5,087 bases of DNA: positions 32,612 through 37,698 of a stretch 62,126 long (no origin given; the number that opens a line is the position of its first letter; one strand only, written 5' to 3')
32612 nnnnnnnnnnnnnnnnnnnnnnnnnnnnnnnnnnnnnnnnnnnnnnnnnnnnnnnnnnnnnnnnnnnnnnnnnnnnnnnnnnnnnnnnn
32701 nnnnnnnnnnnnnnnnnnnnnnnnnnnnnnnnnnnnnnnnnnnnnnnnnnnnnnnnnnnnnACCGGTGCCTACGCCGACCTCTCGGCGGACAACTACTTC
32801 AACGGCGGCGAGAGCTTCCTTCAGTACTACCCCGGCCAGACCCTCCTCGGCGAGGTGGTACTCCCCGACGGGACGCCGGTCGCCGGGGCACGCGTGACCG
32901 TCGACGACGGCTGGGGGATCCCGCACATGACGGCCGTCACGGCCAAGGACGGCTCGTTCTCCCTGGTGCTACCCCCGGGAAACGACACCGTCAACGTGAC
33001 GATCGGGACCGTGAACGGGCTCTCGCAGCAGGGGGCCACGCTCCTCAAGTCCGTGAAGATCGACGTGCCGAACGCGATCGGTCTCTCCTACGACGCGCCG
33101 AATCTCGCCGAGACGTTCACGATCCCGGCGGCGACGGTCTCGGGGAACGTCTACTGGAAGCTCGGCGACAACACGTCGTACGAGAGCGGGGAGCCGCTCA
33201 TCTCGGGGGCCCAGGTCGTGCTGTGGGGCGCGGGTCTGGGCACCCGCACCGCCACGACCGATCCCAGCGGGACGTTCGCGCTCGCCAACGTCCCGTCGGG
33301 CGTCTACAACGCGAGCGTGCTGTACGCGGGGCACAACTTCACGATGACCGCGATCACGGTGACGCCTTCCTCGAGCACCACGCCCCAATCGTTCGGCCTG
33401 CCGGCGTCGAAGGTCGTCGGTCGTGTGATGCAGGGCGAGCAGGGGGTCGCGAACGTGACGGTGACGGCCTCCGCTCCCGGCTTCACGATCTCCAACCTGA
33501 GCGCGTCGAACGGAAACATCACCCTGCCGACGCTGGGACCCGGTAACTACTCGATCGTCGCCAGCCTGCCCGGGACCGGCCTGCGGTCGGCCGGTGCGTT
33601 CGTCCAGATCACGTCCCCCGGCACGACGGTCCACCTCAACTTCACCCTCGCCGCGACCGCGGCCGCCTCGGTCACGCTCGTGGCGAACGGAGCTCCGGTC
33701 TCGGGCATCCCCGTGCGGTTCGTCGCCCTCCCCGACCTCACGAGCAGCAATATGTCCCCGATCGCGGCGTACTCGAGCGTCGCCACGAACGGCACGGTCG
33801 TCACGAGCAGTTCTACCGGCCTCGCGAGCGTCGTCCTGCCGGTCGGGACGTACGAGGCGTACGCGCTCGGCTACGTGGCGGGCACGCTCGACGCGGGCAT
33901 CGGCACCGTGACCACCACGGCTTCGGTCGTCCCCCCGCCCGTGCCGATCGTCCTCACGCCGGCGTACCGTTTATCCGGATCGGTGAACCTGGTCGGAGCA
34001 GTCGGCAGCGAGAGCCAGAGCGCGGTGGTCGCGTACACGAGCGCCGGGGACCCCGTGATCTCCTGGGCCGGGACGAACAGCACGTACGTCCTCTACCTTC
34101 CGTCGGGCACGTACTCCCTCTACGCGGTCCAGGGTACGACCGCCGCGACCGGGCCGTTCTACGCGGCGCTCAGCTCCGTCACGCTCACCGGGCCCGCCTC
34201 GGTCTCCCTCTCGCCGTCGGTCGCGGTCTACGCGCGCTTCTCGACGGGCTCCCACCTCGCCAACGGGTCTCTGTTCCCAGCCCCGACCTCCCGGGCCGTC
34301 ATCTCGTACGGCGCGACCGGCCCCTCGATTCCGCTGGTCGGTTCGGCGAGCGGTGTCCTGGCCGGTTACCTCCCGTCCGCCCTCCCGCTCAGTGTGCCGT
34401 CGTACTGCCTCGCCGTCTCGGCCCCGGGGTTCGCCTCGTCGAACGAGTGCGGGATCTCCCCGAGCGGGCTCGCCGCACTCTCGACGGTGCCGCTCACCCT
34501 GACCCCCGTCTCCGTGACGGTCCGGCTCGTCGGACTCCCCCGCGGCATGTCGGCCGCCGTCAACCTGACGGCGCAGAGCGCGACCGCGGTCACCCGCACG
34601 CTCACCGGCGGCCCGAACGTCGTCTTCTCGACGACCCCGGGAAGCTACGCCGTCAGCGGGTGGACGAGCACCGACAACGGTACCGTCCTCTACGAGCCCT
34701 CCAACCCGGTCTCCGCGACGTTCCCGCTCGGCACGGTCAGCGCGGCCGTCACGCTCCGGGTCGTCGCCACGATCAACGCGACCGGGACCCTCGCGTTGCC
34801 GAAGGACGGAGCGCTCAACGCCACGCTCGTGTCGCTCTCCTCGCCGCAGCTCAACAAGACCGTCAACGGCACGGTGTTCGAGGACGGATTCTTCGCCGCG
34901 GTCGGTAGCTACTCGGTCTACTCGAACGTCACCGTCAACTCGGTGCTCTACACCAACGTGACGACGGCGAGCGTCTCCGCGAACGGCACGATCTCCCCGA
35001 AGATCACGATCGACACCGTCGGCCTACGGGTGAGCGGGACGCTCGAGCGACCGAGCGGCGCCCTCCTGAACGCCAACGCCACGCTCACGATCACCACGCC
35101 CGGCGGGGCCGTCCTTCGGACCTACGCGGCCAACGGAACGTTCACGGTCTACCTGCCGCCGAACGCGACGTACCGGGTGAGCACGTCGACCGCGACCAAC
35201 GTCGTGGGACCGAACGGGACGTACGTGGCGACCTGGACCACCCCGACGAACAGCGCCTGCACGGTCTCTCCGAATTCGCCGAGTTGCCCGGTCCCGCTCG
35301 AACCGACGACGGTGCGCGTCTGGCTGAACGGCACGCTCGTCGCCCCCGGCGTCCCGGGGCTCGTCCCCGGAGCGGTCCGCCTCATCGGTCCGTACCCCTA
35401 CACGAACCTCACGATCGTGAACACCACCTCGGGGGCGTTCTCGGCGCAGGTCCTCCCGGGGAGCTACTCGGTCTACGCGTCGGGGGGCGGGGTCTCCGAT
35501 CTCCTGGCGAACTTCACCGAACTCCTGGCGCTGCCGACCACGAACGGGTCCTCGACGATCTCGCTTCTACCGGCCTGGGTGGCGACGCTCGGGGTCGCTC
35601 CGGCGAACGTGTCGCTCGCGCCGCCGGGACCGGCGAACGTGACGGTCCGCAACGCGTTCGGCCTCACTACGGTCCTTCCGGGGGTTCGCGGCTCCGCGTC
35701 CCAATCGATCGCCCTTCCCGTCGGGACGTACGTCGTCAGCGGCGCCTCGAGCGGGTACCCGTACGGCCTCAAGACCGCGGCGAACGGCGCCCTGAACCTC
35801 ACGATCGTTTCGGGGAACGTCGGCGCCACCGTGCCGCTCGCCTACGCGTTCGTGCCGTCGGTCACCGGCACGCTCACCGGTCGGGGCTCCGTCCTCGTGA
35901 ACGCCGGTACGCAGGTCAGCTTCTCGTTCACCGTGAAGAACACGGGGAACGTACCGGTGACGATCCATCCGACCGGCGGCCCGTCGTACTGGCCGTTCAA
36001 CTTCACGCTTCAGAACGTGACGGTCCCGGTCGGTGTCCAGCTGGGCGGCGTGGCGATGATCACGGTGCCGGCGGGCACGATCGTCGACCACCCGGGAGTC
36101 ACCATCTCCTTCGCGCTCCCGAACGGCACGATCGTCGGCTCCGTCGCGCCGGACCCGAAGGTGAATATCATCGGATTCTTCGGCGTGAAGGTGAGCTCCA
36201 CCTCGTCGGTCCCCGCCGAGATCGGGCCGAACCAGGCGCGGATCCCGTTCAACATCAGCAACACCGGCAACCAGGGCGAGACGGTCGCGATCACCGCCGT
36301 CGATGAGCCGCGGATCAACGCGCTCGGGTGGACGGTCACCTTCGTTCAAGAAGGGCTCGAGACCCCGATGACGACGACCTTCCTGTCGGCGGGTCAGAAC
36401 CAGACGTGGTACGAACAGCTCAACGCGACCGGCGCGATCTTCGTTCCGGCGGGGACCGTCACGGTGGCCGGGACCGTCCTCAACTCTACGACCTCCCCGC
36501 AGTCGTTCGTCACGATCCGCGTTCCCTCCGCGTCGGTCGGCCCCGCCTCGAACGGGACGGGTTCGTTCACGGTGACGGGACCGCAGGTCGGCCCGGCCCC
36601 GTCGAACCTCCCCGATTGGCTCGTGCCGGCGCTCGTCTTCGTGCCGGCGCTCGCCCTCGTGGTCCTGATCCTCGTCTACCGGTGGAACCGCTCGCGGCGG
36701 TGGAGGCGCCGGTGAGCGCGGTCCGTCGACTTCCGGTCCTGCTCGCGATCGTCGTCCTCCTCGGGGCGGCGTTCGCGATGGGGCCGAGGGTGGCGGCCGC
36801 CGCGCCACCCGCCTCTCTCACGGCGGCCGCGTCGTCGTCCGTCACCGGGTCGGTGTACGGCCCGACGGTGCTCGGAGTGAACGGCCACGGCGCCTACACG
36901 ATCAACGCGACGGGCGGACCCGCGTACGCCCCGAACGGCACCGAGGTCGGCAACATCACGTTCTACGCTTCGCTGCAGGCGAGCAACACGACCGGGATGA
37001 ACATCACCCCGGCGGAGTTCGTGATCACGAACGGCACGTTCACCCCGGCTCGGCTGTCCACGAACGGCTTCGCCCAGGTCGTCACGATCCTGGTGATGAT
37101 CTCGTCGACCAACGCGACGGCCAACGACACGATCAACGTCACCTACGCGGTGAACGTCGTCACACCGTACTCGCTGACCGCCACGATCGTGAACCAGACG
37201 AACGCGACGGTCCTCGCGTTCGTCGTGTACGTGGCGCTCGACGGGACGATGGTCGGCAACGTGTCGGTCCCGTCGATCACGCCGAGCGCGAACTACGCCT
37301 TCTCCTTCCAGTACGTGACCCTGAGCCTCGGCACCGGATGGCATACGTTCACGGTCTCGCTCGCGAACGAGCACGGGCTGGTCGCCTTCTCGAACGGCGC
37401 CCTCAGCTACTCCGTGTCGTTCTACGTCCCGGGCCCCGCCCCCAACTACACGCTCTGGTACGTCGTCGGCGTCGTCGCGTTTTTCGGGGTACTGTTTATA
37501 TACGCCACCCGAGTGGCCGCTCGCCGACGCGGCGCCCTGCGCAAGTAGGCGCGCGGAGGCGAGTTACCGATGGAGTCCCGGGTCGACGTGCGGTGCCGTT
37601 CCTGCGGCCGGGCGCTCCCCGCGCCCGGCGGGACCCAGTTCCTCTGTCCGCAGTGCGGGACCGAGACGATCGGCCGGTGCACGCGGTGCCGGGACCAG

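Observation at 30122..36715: Giant 2197-aa AglB: oligosaccharyltransferase fused to a ~1300-aa surface-array-like domain with its own C-terminal anchor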

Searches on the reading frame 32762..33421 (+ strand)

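Call 34: search_protein_families(library=pfam, proteins=[window:32762-33421:+], max_evalue=1)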
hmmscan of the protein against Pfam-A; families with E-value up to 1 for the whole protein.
window:32762-33421:+ (220 aa): 12 families
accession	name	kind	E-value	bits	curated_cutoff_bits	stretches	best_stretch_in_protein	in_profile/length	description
PF13620.12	CarboxypepD_reg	-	1.1e-17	64.6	32.3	2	27-82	1-57/82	Carboxypeptidase regulatory-like domain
PF09430.16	EMC7_beta-sandw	-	3.8e-09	37.2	26.6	1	147-206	7-65/122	ER membrane protein complex subunit 7, beta-sandwich domain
PF13715.12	CarbopepD_reg_2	-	5.1e-09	36.5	32.2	2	142-205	10-69/88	CarboxypepD_reg-like domain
PF17210.9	SdrD_B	-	1.9e-06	28.4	29.7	1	134-197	11-74/112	SdrD B-like domain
PF17936.7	Big_6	-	0.00011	22.8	27.6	1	37-77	19-62/83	Bacterial Ig domain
PF14686.12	fn3_3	-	0.0012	19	24.4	1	164-207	29-74/75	Polysaccharide lyase family 4, domain II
PF20598.4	DUF6795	-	0.0032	18.2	27.4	1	32-68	4-43/103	Domain of unknown function (DUF6795)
PF17802.7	SpaA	-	0.013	16.1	23.1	0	148-183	17-55/91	Prealbumin-like fold domain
PF25020.1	TTR_TEN1-4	-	0.025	14.9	27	1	29-73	10-52/86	Teneurin TTR-like domain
PF10670.15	DUF4198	-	0.074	13.6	34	0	25-71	146-196/209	Domain of unknown function (DUF4198)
PF15976.11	CooC_C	-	0.077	13.5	29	1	27-77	18-62/93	CS1-pili formation C-terminal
PF24107.1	DUF7382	-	0.11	12.8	27.4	1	28-50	22-44/65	Domain of unknown function (DUF7382)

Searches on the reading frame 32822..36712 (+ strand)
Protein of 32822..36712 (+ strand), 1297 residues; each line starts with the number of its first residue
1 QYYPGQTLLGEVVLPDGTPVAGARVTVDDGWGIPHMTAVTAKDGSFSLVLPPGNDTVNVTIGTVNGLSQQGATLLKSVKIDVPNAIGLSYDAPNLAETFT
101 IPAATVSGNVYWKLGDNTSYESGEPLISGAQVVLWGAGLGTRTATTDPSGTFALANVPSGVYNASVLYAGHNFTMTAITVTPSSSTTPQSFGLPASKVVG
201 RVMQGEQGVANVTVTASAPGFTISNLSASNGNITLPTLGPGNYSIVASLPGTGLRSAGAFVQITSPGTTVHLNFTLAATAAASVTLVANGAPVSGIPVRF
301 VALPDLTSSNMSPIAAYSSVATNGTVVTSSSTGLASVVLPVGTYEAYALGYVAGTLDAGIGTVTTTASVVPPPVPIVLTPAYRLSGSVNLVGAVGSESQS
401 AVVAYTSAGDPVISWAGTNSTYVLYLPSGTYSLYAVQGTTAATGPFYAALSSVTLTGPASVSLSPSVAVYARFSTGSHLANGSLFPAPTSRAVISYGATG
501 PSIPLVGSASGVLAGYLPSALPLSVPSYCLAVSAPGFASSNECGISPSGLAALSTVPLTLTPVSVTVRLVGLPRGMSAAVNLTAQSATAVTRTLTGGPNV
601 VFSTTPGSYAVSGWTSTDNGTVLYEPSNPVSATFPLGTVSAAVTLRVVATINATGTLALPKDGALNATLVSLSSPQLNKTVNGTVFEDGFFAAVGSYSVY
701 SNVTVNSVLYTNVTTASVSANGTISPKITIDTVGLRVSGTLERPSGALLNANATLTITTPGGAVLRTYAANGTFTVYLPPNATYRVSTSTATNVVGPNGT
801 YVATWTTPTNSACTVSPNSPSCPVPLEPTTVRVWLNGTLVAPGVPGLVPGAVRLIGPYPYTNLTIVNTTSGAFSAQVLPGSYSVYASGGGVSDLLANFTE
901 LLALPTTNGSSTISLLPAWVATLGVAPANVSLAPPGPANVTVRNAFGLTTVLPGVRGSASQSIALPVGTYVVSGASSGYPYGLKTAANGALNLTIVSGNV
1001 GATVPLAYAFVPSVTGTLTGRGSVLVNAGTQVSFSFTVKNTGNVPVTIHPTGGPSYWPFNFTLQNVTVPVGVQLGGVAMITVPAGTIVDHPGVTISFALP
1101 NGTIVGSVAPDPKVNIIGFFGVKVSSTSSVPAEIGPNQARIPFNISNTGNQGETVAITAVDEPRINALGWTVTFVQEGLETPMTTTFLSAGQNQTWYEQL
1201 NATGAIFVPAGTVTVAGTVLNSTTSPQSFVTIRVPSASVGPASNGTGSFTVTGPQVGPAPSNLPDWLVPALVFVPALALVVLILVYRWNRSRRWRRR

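Call 11: search_solved_structures(query=window:32822-36712:+, max_evalue=1)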
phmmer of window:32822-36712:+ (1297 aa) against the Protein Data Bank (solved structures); distinct sequences matched with E-value up to 1: 0.

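Call 49: predict_structure(alignment_id=A2)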
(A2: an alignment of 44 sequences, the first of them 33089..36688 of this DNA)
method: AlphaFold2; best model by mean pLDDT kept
length: 1200 residues; sequences in the alignment: 44
mean_pLDDT: 82.0   pTM: 0.50
mean pLDDT of the five models: 82.0, 81.9, 80.8, 80.7, 77.8
residues with pLDDT >= 90: 252; 70-90: 807; 50-70: 106; < 50: 35
segments of 3 or more residues with pLDDT < 50: 1-10, 1155-1159, 1165-1176, 1198-1200
pLDDT, mean of each block of 10 residues (from residue 1): 38 75 74 75 81 80 81 84 81 63 85 88 82 81 86 85 76 82 87 79 76 83 83 81 70 89 87 76 77 93 69 90 86 92 92 82 93 92 90 81 87 85 89 84 87 90 89 86 81 84 83 86 80 78 79 83 91 89 84 91 90 90 92 90 90 85 87 87 88 90 70 84 82 88 87 87 86 87 89 88 83 69 85 83 76 80 84 88 86 81 86 85 86 86 91 87 84 88 88 82 84 81 86 77 76 85 84 86 80 74 80 81 86 76 75 49 44 45 67 63
secondary structure, 60 per line:
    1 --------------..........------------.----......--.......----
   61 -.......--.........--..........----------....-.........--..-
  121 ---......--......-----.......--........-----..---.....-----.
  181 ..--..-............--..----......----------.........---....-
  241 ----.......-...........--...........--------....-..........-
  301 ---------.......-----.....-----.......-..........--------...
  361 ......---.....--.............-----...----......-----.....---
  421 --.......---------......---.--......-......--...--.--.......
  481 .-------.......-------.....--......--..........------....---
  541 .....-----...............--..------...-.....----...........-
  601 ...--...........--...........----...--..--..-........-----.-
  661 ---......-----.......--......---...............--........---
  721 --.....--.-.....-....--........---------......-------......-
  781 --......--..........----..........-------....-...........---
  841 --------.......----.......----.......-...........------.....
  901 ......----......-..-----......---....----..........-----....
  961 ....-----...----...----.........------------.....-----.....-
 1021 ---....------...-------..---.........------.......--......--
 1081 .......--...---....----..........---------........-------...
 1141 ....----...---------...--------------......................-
elements in order (helices of 4 or more, strands of 3 or more residues): E15-24 E42-47 E50-56 E62-68 E71-79 E82-91 E102-105 E107-115 E124-129 E132-137 E143-149 E152-159 E170-174 E180-182 E188-199 E208-213 H224-232 E236-239 E245-251 E253-263 E266-276 E285-288 E290-299 E310-316 E322-326 E332-338 E340-349 E358-366 E370-374 E377-389 E395-397 E402-407 E413-417 E423-429 E439-444 E451-456 H458-463 E466-468 E474-481 E489-495 E503-507 E510-515 E518-527 E534-537 E541-545 E551-565 E580-584 E589-593 H594-599 E601-603 E606-616 E619-629 E634-636 E646-653 E664-669 E675-681 E684-689 E693-707 E710-717 E723-727 E732-736 E738-741 E744-751 E761-766 E774-779 E783-788 E791-800 E805-814 E822-825 E827-837 E849-855 E860-866 E871-877 E879-889 E896-906 E911-916 E925-930 E934-937 E942-951 E957-964 E970-972 E977-979 E984-992 E1005-1009 E1015-1019 E1024-1027 E1034-1036 E1049-1057 E1064-1070 H1073-1078 E1081-1087 E1090-1092 E1096-1099 E1104-1113 E1123-1130 E1138-1144 E1149-1151 E1161-1163 H1178-1199

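Call 53: fold_search(model_id=the predicted structure, library=pdb)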
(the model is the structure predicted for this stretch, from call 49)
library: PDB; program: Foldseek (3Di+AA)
matches with E <= 10: 1748; with E <= 0.001: 118
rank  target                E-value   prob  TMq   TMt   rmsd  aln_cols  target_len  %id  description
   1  5a42                  1.1e-12  1.00  0.09  0.08  45.6      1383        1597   10  Cryo-EM single particle 3D reconstruction of the native conformation of E. coli alpha-2-macroglobulin (ECAM) (released 2015-07-29)
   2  9ijj_4G               1.4e-11  1.00  0.09  0.04  117.5      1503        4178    8  In situ structure of the central apparatus in mouse sperm axoneme. (released 2025-06-04)
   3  9ijj_4H               2.0e-11  1.00  0.10  0.04  133.5      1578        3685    8  In situ structure of the central apparatus in mouse sperm axoneme. (released 2025-06-04)
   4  9ijj_h                2.0e-11  1.00  0.09  0.08  41.1      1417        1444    8  In situ structure of the central apparatus in mouse sperm axoneme. (released 2025-06-04)
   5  7som_D                2.0e-10  1.00  0.11  0.09  39.5      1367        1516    8  Ciliary C2 central pair apparatus isolated from Chlamydomonas reinhardtii (released 2022-04-13)
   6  7q61_A                5.5e-10  1.00  0.10  0.10  36.4      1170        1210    9  Structure of TEV conjugated A2ML1 (A2ML1-TC) (released 2022-04-20)
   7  4u48                  6.0e-10  1.00  0.09  0.08  44.0      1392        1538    9  Crystal structure of Salmonella alpha-2-macroglobulin (released 2014-09-17)
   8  9ba4_A                1.5e-09  0.99  0.07  0.08  50.3      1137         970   11  Full-length cross-linked Contactin 2 (CNTN2) (released 2024-07-17)
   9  9ijj_4A               2.3e-09  1.00  0.10  0.05  58.7      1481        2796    8  In situ structure of the central apparatus in mouse sperm axoneme. (released 2025-06-04)
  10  6fwv_B                3.6e-09  1.00  0.08  0.16  36.1       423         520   10  The Bacillus anthracis TIE protein (released 2018-08-08)
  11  7q62_B                7.3e-09  1.00  0.09  0.12  33.9      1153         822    8  Structure of TEV cleaved A2ML1 dimer (A2ML1-TT dimer) (released 2022-04-20)
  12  6vjb                  1.8e-08  0.97  0.07  0.06  32.6      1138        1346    9  Crystal structure of a catalytically inactive CXC Chemokine-degrading protease SpyCEP from Streptococcus pyogenes (released 2020-04-15)
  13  6fwv_A                2.4e-08  1.00  0.08  0.16  36.6       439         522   10  The Bacillus anthracis TIE protein (released 2018-08-08)
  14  9fx2                  3.7e-08  1.00  0.11  0.11  34.4      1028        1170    9  Structure of methylamine activated CD109 (released 2025-03-19)
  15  5xyr                  6.0e-08  0.95  0.06  0.06  33.1      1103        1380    9  Crystal structure of a serine protease from Streptococcus species (released 2018-08-08)
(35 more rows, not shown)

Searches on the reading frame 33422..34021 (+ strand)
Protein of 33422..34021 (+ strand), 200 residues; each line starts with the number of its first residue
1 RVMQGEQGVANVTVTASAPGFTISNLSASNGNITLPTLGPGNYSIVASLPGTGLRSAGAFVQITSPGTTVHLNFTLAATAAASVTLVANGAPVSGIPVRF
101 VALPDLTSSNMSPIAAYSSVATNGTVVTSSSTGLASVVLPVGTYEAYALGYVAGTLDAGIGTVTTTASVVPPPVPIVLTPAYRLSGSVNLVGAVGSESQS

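Call 34: search_protein_families(library=pfam, proteins=[window:33422-34021:+], max_evalue=1)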
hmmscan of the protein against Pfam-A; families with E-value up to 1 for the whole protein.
window:33422-34021:+ (200 aa): 3 families
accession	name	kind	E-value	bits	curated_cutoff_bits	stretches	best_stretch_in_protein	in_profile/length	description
PF13620.12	CarboxypepD_reg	-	5e-06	27.2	32.3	1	8-76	13-81/82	Carboxypeptidase regulatory-like domain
PF17210.9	SdrD_B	-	0.068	13.8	29.7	1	4-50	19-67/112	SdrD B-like domain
PF17802.7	SpaA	-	0.21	12.2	23.1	0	26-46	37-57/91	Prealbumin-like fold domain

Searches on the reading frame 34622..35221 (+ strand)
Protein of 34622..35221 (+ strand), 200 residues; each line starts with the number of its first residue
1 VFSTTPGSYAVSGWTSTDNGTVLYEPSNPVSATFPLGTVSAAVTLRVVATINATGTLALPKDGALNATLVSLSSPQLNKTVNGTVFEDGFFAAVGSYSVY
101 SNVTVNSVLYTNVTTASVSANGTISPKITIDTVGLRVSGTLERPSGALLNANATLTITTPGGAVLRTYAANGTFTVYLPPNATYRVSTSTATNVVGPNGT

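Call 34: search_protein_families(library=pfam, proteins=[window:34622-35221:+], max_evalue=1)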
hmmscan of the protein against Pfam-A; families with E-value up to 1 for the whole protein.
window:34622-35221:+ (200 aa): 1 family
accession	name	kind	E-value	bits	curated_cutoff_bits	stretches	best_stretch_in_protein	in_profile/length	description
PF17936.7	Big_6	-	0.014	16.1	27.6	1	150-188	22-63/83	Bacterial Ig domain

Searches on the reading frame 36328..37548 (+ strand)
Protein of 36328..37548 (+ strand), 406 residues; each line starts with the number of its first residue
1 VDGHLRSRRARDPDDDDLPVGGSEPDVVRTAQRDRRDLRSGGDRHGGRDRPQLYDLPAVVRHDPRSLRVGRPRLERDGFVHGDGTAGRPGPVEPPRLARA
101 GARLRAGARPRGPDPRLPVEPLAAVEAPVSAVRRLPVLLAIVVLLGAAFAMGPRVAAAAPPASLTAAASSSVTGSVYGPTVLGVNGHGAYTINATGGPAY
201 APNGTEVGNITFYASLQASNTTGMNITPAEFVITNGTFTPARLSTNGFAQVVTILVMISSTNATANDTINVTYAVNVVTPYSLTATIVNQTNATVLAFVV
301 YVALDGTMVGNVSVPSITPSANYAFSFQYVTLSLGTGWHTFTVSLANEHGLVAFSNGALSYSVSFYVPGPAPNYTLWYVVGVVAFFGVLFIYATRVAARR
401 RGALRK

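Call 9: search_protein_families(library=pfam, proteins=[window:36328-37548:+], max_evalue=0.01)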
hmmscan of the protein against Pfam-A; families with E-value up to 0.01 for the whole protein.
window:36328-37548:+ (406 aa): 1 family
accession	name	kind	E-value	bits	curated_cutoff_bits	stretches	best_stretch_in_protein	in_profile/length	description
PF07705.17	CARDB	-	1.1e-05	26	22.7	1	274-343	14-81/101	CARDB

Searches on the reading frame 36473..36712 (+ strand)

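Call 78: search_protein_families(library=ncbifam, proteins=[window:36473-36712:+], max_evalue=10)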
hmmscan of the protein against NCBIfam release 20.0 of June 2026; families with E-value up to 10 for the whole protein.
window:36473-36712:+ (80 aa): 1 family
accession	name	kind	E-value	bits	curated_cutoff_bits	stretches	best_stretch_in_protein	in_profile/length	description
NF058595.1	invert_tail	domain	0.18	12.1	37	1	33-79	8-55/113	lipo-invert putative C-terminal anchoring domain-containing protein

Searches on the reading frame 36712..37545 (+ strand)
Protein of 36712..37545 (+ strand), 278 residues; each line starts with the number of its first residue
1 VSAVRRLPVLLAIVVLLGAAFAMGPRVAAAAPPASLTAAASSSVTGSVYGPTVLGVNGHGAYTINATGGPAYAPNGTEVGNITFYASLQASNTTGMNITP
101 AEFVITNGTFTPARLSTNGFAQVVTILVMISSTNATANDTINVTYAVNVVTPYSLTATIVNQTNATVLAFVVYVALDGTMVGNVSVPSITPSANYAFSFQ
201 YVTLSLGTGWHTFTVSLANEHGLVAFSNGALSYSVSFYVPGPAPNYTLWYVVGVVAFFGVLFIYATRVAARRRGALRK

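Call 34: search_protein_families(library=pfam, proteins=[window:36712-37545:+], max_evalue=1)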
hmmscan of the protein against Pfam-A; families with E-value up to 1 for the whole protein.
window:36712-37545:+ (278 aa): 1 family
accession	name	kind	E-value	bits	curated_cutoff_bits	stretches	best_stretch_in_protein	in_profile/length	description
PF07705.17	CARDB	-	5.3e-06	27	22.7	1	146-215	14-81/101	CARDB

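Call 78: search_protein_families(library=ncbifam, proteins=[window:36712-37545:+], max_evalue=10)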
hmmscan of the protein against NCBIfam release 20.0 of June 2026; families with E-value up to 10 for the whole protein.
window:36712-37545:+ (278 aa): 1 family
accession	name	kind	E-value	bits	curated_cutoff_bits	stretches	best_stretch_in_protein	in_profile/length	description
NF007884.0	PRK10591.1-2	equivalog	0.064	13.3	147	1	7-39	47-79/96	hypothetical protein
